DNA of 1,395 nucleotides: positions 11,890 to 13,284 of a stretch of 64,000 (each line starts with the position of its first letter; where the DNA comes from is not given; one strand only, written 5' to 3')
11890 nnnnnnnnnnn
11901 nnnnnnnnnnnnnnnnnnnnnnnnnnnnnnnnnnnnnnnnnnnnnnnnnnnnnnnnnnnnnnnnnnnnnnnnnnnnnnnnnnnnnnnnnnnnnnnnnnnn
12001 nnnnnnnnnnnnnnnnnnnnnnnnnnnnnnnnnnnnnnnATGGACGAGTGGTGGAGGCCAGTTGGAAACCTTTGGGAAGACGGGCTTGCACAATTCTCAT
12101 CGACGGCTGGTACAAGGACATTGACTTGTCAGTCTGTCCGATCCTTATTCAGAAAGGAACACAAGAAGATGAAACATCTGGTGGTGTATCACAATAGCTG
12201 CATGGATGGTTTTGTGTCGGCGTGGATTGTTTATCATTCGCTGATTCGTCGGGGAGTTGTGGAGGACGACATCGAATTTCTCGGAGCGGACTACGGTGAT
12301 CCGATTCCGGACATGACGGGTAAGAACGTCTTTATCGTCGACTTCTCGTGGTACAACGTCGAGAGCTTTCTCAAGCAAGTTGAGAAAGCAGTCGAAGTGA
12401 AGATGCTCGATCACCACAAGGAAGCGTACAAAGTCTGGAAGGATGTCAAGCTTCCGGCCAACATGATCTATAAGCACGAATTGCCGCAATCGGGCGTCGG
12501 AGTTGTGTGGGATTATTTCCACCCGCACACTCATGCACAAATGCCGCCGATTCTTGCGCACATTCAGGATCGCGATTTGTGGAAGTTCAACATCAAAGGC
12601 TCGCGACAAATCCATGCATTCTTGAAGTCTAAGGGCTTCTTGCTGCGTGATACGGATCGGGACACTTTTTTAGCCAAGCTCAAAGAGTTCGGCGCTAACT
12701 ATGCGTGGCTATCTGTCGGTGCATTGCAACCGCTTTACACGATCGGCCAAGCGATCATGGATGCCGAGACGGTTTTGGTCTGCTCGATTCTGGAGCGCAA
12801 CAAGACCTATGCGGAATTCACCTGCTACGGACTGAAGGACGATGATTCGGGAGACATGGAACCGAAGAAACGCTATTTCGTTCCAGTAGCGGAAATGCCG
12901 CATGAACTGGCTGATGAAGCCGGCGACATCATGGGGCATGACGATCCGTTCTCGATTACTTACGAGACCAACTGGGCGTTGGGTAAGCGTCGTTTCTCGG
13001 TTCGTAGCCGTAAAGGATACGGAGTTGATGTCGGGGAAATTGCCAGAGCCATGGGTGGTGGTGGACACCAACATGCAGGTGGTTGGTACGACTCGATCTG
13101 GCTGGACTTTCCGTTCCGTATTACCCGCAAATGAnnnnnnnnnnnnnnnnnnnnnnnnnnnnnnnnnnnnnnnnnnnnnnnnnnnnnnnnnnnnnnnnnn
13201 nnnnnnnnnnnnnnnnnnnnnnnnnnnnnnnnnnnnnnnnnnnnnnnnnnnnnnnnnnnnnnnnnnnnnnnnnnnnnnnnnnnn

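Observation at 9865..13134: Nucleotide and ADP-ribose processing island: MazG-like, then NADAR, Zn-ribbon protein and DHH/DHHA1 phosphoesterase in a row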

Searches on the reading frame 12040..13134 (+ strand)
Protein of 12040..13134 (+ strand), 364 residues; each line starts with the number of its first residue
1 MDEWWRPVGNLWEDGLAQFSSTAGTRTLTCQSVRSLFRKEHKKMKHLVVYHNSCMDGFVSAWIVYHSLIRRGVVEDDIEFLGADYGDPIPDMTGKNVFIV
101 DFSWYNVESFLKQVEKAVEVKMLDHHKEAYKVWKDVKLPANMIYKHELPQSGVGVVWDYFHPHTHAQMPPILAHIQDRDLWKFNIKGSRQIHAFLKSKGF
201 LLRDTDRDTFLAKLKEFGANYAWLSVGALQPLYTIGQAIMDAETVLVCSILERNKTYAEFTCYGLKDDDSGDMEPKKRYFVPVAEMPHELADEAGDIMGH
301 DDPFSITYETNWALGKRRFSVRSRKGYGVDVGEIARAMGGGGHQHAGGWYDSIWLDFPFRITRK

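Call 3: search_protein_families(library=pfam, max_evalue=0.1, proteins=[window:12040-13134:+])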
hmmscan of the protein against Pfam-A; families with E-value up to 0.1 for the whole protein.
window:12040-13134:+ (364 aa): 2 families
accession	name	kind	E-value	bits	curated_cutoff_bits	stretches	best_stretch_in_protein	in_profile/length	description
PF01368.27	DHH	-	3.2e-06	27.9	28.1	1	49-161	5-103/125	DHH family, N-terminal domain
PF02272.25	DHHA1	-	0.0045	17.9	25.9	1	319-348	45-80/102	DHHA1 domain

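Call 4: search_protein_families(library=phrogs, max_evalue=0.01, proteins=[window:12040-13134:+])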
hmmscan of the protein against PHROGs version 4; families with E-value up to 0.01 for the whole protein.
window:12040-13134:+ (364 aa): 1 family
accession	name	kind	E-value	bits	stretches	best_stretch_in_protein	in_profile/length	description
phrog_4771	-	other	1.1e-61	209.9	1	41-348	13-280/363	DHH phosphoesterase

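Call 6: search_dna_similar(query=window:12172-13134:+, collection=phages, mode=protein, max_rows=40)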
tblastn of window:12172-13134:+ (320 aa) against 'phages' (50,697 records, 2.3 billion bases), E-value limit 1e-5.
Records with a match: 102; places in all: 102; records where one place covers at least 80% of the query: 81.
Best place of each record, by identity: <60% 102.
By first word of the organism name: Caulobacter 30; Vibrio 27; Pseudomonas 13; Serratia 9; Brevundimonas 8; Erwinia 3; Xanthomonas 2; Acinetobacter 2; Polaromonas 1; uncultured 1; and 6 more.
By host as written in the record: Caulobacter vibrioides CB15 11; Vibrio anguillarum strain BA35 10; Vibrio anguillarum BA35 6; Caulobacter vibrioides 6; Caulobacter crescentus 6; Caulobacter crescentus NA1000 6; Brevundimonas pondensis LVF1 6; - 5; and 30 more.
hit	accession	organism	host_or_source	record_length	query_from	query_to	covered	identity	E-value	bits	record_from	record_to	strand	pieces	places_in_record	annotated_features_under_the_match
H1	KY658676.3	Vibrio phage P2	Vibrio anguillarum BA35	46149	1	291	91%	30.5%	9e-29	122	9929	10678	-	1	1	DHH family protein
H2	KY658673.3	Vibrio phage H2 PGK-2017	Vibrio anguillarum A023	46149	1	291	91%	30.5%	9e-29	122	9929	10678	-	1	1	DHH family protein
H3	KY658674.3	Vibrio phage H8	Vibrio anguillarum T265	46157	1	291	91%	30.5%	9e-29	122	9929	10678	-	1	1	DHH family protein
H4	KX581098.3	Vibrio phage VaK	Vibrio anguillarum strain Kefalonia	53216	1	291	91%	30.5%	9e-29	122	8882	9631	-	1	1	DHH family protein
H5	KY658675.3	Vibrio phage H20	Vibrio anguillarum BA35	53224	1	291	91%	30.5%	9e-29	122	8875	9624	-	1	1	DHH family protein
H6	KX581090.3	Vibrio phage Her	Vibrio anguillarum strain BA35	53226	1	291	91%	30.5%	9e-29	122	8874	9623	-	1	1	DHH family protein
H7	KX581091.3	Vibrio phage Cla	Vibrio anguillarum strain BA35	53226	1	291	91%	30.5%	9e-29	122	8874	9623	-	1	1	DHH family protein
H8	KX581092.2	Vibrio phage Len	Vibrio anguillarum strain BA35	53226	1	291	91%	30.5%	9e-29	122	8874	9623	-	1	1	DHH family protein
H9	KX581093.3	Vibrio phage Pel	Vibrio anguillarum strain BA35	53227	1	291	91%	30.5%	9e-29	122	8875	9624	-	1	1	DHH family protein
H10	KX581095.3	Vibrio phage pVa-1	Vibrio anguillarum strain BA35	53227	1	291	91%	30.5%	9e-29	122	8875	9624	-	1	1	DHH family protein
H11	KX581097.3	Vibrio phage pVa-6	Vibrio anguillarum strain BA35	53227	1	291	91%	30.5%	9e-29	122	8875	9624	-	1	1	DHH family protein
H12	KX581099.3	Vibrio phage Strym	Vibrio anguillarum strain BA35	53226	1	291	91%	30.5%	9e-29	122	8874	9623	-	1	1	DHH family protein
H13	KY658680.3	Vibrio phage pVa-8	Vibrio anguillarum BA35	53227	1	291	91%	30.5%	9e-29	122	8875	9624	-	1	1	DHH family protein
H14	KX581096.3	Vibrio phage vB_VspP_pVa5_12Jun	Vibrio anguillarum strain BA35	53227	1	291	91%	30.5%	9e-29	122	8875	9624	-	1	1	DHH family protein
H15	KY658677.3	Vibrio phage P3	Vibrio anguillarum BA35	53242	1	291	91%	30.5%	9e-29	122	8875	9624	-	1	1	DHH family protein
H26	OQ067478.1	Polaromonas phage Tiera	Polaromonas sp.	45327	3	292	91%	30.4%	3e-25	112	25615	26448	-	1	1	putative phosphohydrolase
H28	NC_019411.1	Caulobacter phage CcrSwift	Caulobacter vibrioides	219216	3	291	90%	30.0%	3e-24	108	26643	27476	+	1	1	DHH phosphoesterase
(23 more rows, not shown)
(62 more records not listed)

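Call 19: get_annotated_region(hit=H4, flank=5000)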
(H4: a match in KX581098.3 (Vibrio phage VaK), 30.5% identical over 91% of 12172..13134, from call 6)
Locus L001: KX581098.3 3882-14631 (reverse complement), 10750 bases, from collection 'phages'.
description: Vibrio phage VaK, complete genome.
organism: Vibrio phage VaK (NCBI taxid 1897750)
taxonomy: Viruses; Duplodnaviria; Heunggongvirae; Uroviricota; Caudoviricetes
host: Vibrio anguillarum strain Kefalonia; source: marine water; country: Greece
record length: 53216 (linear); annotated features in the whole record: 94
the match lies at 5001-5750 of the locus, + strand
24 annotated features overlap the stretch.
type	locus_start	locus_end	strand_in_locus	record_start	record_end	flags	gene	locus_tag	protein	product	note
CDS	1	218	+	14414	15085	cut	-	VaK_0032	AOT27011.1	repressor protein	lambda repressor protein structure; Lambda cI prophage repressor protein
CDS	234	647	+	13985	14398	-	-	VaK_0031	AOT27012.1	putative lipoprotein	-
CDS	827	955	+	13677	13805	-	-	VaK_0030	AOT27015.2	hypothetical protein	-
CDS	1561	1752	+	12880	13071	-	-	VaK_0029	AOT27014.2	hypothetical protein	-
tRNA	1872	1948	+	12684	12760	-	-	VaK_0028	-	tRNA-Arg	-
CDS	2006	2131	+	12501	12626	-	-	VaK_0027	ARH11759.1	hypothetical protein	-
CDS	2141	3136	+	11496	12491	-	-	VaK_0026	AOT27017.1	nucleoid-associated protein YejK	integration host factor protein structure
CDS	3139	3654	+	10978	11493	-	-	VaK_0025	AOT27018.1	hypothetical protein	-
CDS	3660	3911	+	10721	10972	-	-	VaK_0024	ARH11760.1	transcription factor protein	transcription factor focb protein structure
CDS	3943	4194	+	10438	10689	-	-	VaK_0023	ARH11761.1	putative DNA-directed RNA polymerase, beta' subunit/160 kD subunit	putative DNA-directed RNA polymerase, beta' subunit/160 kD subunit; COG0086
CDS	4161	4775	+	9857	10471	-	-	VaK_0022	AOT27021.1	HNH endonuclease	His-Me finger endonuclease protein structure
CDS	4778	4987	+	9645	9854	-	-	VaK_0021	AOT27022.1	hypothetical protein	-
CDS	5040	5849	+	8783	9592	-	-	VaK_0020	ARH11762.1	DHH family protein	sh1221 protein structure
CDS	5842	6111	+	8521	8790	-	-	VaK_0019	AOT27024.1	hypothetical protein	-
CDS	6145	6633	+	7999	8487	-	-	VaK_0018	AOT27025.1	hypothetical protein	-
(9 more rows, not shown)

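Call 20: get_annotated_region(hit=H28, flank=5000)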
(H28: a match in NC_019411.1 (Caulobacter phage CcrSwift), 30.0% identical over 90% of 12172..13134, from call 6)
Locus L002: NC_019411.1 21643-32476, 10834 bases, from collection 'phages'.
description: Caulobacter phage CcrSwift, complete genome.
organism: Caulobacter phage CcrSwift (NCBI taxid 2927984)
taxonomy: Viruses; Duplodnaviria; Heunggongvirae; Uroviricota; Caudoviricetes; Dolichocephalovirinae; Shapirovirus; Shapirovirus swift
host: Caulobacter vibrioides; source: surface water; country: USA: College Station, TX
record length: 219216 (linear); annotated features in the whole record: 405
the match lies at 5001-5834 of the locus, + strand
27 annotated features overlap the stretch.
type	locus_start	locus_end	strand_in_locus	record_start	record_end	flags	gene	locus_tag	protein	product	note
CDS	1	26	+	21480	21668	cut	-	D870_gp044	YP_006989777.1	hypothetical protein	-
regulatory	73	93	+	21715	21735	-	-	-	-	terminator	predicted rho-independent terminator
CDS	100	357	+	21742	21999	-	-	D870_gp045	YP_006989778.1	hypothetical protein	-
CDS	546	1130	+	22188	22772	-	-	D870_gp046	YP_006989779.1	hypothetical protein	-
CDS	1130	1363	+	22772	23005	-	-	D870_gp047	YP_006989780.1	hypothetical protein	-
CDS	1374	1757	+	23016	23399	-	-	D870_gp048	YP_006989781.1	hypothetical protein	-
CDS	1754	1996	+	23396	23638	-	-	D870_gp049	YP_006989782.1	hypothetical protein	-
CDS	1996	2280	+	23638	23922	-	-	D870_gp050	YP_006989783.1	hypothetical protein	-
CDS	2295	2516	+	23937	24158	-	-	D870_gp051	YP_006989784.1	hypothetical protein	-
CDS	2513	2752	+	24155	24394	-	-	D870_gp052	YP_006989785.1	hypothetical protein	-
CDS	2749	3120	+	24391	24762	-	-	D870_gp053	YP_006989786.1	hypothetical protein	-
CDS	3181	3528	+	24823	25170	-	-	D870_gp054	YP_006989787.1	hypothetical protein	-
CDS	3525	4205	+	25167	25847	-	-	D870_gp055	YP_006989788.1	deoxyribonucleoside 5' monophosphate phosphatase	-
CDS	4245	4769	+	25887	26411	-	-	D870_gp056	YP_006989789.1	hypothetical protein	-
CDS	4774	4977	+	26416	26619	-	-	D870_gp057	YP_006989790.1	hypothetical protein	-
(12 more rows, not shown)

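Call 21: get_annotated_region(hit=H26, flank=5000)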
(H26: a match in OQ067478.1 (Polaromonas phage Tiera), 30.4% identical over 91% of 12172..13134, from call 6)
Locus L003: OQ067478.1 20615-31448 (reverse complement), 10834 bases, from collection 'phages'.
description: Polaromonas phage Tiera, complete genome.
organism: Polaromonas phage Tiera (NCBI taxid 3017787)
taxonomy: Viruses; Duplodnaviria; Heunggongvirae; Uroviricota; Caudoviricetes
host: Polaromonas sp.; source: freshwater; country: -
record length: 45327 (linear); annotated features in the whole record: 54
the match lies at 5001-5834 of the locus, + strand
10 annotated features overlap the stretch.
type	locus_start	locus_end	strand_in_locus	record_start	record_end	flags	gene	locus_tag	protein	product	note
CDS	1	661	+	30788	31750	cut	-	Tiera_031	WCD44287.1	putative ATPase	-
CDS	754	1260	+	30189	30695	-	-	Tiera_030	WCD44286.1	hypothetical protein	-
CDS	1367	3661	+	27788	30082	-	-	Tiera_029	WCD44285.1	DNA polymerase I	-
CDS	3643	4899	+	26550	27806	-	-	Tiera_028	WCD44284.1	putative primase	-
CDS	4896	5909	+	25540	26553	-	-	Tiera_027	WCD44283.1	putative phosphohydrolase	-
CDS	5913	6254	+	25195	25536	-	-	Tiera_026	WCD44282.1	hypothetical protein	-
CDS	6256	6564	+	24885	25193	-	-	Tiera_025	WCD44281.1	hypothetical protein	-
CDS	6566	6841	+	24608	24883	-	-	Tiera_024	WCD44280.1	hypothetical protein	-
CDS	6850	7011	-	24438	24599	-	-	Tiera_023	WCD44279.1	hypothetical protein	-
CDS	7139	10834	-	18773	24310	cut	-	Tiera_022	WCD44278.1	putative structural protein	-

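Call 22: search_solved_structures(query=window:12169-13134:+, max_evalue=1, show_alignments=2)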
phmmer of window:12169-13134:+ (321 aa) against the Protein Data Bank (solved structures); distinct sequences matched with E-value up to 1: 3.
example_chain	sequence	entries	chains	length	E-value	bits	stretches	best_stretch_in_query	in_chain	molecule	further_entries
8fqc_S1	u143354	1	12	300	0.25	13.6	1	271-314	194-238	Short Tail Fibers, gp31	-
3zx1_A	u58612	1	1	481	0.46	12.7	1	98-162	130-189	OXIDOREDUCTASE, PUTATIVE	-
4ls9_A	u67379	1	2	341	0.64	12.2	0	280-306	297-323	DHH family protein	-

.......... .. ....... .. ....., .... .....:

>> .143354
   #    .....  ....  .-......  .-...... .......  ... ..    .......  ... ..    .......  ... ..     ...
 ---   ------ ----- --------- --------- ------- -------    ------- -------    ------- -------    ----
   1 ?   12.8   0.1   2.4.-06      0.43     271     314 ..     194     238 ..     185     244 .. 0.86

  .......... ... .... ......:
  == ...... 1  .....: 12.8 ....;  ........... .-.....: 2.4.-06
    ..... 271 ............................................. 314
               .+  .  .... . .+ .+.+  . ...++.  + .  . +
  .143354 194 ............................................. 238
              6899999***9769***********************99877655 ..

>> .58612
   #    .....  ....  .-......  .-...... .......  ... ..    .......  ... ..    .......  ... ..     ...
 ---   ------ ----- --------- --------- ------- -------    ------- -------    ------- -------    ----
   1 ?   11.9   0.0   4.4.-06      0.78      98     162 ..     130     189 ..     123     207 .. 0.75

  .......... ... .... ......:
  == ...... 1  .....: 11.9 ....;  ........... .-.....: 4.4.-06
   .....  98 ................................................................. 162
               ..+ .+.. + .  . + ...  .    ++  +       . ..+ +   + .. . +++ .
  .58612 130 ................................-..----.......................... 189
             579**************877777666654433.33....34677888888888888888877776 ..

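Call 26: find_homologous_proteins(query=window:12169-13134:+, max_evalue=0.00001)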
Query window:12169-13134:+ (321 aa): 1919 proteins with E <= 0.00001 among 2498 candidates; the best 120 are listed.
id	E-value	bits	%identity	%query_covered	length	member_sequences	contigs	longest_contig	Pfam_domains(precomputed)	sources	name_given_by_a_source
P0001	9.7e-204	694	90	100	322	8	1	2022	PF01368.28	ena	-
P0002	5.6e-172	589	80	97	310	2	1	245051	-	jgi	-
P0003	8.6e-97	342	49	100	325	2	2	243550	-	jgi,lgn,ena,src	-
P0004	4.9e-94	333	50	96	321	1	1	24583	-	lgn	-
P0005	6.0e-91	323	49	100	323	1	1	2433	PF01368.28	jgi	jgi:hypothetical protein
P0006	1.2e-89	319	49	96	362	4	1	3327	-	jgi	jgi:oligoribonuclease NrnB/cAMP/cGMP phosphodiesterase (DHH superfamily)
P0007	3.2e-89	317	47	98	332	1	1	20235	PF01368.28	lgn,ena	-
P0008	2.3e-85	305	47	98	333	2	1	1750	PF01368.28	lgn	-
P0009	4.0e-85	304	47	98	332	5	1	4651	PF01368.28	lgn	-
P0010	7.1e-85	303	46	100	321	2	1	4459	-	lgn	-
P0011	1.5e-80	289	44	98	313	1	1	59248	PF01368.28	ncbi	-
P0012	1.6e-77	279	44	98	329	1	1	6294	PF01368.28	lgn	-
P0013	2.2e-76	275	44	99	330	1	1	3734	PF01368.28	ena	-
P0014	2.4e-69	252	40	99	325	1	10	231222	PF01368.28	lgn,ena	-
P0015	6.5e-54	201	37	99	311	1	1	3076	-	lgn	-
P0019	4.3e-52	195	38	98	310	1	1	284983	-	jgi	jgi:oligoribonuclease NrnB/cAMP/cGMP phosphodiesterase (DHH superfamily)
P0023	5.1e-48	182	36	95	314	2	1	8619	PF02272.25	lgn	-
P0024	4.3e-43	166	37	91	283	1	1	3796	PF02272.25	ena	-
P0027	1.4e-42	164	37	95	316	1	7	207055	PF02272.25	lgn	-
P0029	1.3e-41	161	34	95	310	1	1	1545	PF01368.28,PF02272.25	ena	-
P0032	4.2e-41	159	36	91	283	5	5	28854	PF02272.25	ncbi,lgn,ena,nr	ncbi:MAG: phosphohydrolase [Oceanospirillaceae bacterium]|nr:phosphohydrolase [Oceanospirillaceae ba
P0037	3.5e-39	153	33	95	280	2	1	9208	PF01368.28,PF02272.25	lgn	-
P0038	3.9e-39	153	31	90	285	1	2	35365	PF01368.28,PF02272.25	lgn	-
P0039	4.0e-39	153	36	91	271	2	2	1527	PF01368.28,PF02272.25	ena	-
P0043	1.8e-38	151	33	94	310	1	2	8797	PF02272.25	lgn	-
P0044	3.0e-38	150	30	90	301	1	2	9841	PF01368.28,PF02272.25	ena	-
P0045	3.9e-38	149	32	94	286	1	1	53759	PF01368.28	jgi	jgi:oligoribonuclease NrnB/cAMP/cGMP phosphodiesterase (DHH superfamily)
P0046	7.1e-38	149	32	91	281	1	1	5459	PF02272.25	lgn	-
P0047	8.3e-38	148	32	91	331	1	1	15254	PF02272.25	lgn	-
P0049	1.1e-37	148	34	95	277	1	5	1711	PF02272.25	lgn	-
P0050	1.2e-37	148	33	90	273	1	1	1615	PF02272.25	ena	-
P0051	1.3e-37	148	33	94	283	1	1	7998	PF01368.28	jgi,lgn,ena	-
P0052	1.8e-37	147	33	93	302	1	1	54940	PF01368.28,PF02272.25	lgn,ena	-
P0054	3.3e-37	146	32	91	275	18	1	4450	PF02272.25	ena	-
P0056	5.0e-37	146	34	94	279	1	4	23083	PF01368.28,PF02272.25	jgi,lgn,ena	-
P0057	5.5e-37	146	32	91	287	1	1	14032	PF01368.28,PF02272.25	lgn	-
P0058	6.1e-37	146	32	91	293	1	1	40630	PF02272.25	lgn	-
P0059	6.8e-37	145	34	94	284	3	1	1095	PF01368.28,PF02272.25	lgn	-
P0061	8.5e-37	145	33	91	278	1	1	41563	PF02272.25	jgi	jgi:oligoribonuclease NrnB/cAMP/cGMP phosphodiesterase (DHH superfamily)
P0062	8.6e-37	145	34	91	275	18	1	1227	PF01368.28,PF02272.25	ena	-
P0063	9.4e-37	145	33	91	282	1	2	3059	PF02272.25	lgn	-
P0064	9.5e-37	145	30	91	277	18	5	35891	PF02272.25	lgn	-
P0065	1.1e-36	145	35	91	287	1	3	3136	PF01368.28,PF02272.25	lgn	-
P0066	1.2e-36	145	33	91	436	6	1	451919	PF01368.28,PF02272.25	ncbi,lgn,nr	ncbi:hypothetical protein VCSRO184_0270 [Vibrio cholerae]|nr:hypothetical protein VCSRO184_0270 [Vib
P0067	1.2e-36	145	33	99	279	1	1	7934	PF01368.28,PF02272.25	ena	-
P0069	1.6e-36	144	33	94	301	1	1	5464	PF02272.25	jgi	jgi:oligoribonuclease NrnB/cAMP/cGMP phosphodiesterase (DHH superfamily)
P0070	1.8e-36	144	31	91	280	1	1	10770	PF02272.25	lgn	-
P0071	1.9e-36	144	34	95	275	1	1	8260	PF01368.28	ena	-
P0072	2.3e-36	144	31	91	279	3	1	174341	PF01368.28,PF02272.25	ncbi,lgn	ncbi:DHH family phosphoesterase [Vibrio cholerae]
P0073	2.3e-36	144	34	91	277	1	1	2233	PF01368.28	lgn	-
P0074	3.6e-36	143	33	91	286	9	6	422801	PF01368.28,PF02272.25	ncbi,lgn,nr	ncbi:TPA: hypothetical protein RQJ37_001564 [Vibrio vulnificus]|nr:phosphohydrolase [Vibrio vulnific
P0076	4.6e-36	143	32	92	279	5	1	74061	PF02272.25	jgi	jgi:oligoribonuclease NrnB/cAMP/cGMP phosphodiesterase (DHH superfamily)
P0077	6.5e-36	142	31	92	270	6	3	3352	PF01368.28,PF02272.25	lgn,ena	-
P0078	6.9e-36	142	35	95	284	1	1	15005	PF02272.25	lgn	-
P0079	7.3e-36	142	33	90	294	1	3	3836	PF02272.25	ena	-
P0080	8.1e-36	142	32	91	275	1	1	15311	PF02272.25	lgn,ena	-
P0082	9.7e-36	142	31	95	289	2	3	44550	PF02272.25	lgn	-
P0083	9.9e-36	142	33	95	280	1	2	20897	PF01368.28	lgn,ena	-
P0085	1.0e-35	142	32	95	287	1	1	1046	PF02272.25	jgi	jgi:oligoribonuclease NrnB/cAMP/cGMP phosphodiesterase (DHH superfamily)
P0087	1.2e-35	141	33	91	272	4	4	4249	PF01368.28,PF02272.25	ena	-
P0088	1.6e-35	141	30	97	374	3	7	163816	PF02272.25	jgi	jgi:hypothetical protein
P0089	1.8e-35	141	33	97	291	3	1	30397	PF01368.28,PF02272.25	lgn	-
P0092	2.6e-35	140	33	94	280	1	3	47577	PF02272.25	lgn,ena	-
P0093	2.9e-35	140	33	98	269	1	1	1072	PF01368.28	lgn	-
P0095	3.1e-35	140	34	95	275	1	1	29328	PF01368.28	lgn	-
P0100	4.2e-35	139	31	90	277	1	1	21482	PF02272.25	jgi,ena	-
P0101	4.3e-35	139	32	91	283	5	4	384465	PF01368.28,PF02272.25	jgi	jgi:oligoribonuclease NrnB/cAMP/cGMP phosphodiesterase (DHH superfamily)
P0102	4.4e-35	139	29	90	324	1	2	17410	PF02272.25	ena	-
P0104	5.2e-35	139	33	91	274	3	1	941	PF01368.28,PF02272.25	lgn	-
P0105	5.5e-35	139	31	91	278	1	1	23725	PF02272.25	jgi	-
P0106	5.6e-35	139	32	94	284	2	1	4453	PF02272.25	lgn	-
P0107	5.8e-35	139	33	95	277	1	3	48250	PF02272.25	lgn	-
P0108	6.0e-35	139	32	91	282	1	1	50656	PF02272.25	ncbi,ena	-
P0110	6.9e-35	139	33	95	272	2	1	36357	PF01368.28,PF02272.25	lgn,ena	-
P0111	7.2e-35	139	31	91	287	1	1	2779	PF02272.25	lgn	-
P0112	7.9e-35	139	31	91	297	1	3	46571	PF02272.25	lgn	-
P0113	8.2e-35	139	34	95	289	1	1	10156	PF02272.25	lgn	-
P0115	8.7e-35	138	32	94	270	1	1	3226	PF01368.28,PF02272.25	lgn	-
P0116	9.5e-35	138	33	94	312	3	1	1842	PF02272.25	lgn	-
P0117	9.9e-35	138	30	91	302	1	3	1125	PF02272.25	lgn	-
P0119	1.1e-34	138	34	95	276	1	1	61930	PF02272.25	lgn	-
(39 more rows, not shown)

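Call 27: find_encoding_contigs(protein=P0002, flank=6000, max_places=2)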
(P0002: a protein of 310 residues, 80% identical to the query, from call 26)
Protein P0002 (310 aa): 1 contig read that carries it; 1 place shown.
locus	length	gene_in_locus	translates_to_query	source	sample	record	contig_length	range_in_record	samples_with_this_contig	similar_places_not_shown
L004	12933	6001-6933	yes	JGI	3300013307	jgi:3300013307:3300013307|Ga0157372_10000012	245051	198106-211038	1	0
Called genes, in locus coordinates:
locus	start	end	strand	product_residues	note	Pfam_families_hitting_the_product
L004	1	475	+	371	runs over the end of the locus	PF00303:Thymidylat_synt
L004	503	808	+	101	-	-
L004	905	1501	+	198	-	-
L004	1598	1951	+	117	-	-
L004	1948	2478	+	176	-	PF26092:T4_Y16D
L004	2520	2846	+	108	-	-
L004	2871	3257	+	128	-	-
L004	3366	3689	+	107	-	-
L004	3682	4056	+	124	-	-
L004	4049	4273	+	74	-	-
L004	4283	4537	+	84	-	-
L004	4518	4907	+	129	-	-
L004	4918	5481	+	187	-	PF08719:NADAR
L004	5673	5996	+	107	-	-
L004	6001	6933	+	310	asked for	-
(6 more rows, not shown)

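Call 28: find_encoding_contigs(protein=P0003, flank=6000, max_places=2)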
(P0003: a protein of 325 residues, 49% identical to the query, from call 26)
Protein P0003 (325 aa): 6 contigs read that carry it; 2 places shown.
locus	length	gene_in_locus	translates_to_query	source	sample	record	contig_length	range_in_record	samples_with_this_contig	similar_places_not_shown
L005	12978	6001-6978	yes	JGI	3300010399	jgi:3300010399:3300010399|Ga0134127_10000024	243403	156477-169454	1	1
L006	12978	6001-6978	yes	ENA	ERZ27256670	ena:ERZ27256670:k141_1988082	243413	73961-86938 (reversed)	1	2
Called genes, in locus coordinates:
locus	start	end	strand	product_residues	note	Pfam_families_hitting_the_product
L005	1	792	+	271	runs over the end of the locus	PF01541:GIY-YIG (weak), PF07460:NUMOD3 (weak), PF20987:I-TevI_DNA-bd (faint)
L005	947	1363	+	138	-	PF00303:Thymidylat_synt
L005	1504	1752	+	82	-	-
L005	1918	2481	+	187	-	PF26092:T4_Y16D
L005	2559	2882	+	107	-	-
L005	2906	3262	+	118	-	-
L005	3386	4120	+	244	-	-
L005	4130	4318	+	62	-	-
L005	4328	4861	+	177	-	PF08719:NADAR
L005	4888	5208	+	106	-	-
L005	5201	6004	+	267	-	-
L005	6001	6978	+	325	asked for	-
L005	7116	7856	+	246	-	-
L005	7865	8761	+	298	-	-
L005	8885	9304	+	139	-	-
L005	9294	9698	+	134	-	-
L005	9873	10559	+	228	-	-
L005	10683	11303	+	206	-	-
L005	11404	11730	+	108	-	-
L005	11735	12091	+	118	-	-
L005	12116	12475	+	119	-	-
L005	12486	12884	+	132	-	-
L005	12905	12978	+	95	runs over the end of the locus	-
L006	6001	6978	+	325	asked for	-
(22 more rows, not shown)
